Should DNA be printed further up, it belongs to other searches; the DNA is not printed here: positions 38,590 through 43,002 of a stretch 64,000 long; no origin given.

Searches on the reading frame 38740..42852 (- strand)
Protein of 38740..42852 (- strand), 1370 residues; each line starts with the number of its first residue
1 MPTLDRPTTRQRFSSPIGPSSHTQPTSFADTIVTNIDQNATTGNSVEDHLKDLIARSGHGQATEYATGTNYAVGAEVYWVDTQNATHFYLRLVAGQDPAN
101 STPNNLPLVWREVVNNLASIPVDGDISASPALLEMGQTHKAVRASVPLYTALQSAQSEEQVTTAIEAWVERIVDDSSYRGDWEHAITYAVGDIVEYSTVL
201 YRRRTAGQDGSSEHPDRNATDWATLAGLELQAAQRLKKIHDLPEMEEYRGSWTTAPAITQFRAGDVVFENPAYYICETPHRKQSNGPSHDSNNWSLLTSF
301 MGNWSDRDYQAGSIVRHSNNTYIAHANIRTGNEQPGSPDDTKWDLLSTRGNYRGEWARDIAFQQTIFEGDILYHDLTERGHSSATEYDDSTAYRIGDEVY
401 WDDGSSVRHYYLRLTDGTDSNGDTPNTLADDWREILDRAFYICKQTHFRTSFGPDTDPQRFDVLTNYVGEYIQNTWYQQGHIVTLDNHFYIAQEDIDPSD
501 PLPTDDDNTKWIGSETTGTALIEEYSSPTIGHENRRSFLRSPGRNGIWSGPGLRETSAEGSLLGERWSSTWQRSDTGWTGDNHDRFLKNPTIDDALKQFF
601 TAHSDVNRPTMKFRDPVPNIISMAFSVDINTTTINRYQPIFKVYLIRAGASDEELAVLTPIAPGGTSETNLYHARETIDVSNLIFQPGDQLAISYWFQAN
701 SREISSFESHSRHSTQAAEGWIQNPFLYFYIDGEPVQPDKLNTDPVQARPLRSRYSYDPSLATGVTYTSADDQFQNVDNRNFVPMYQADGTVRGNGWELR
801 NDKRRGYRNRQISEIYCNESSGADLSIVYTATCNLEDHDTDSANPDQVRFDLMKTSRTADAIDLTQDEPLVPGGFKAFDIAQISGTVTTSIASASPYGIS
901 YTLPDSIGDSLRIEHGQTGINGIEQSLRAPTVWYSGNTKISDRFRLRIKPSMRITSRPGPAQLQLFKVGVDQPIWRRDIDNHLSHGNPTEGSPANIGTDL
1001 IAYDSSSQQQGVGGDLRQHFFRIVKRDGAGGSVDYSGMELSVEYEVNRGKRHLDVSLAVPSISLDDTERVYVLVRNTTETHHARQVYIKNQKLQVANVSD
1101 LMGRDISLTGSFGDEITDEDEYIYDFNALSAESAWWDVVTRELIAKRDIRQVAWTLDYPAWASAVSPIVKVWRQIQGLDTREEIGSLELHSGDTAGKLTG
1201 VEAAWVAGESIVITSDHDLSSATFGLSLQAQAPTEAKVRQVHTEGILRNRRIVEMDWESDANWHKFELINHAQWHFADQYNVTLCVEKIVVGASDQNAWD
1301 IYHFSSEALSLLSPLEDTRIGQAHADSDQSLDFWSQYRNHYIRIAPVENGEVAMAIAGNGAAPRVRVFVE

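Call 8: search_protein_families(library=phrogs, proteins=[window:38740-42852:-], max_evalue=0.001)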
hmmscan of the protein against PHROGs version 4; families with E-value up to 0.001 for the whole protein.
window:38740-42852:- (1370 aa): 2 families
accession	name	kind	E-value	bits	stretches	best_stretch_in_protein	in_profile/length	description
phrog_9851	-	tail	1.7e-08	33.7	1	257-363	124-230/1092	tail fiber protein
phrog_28006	-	unknown function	0.00031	20.1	0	177-209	339-371/625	-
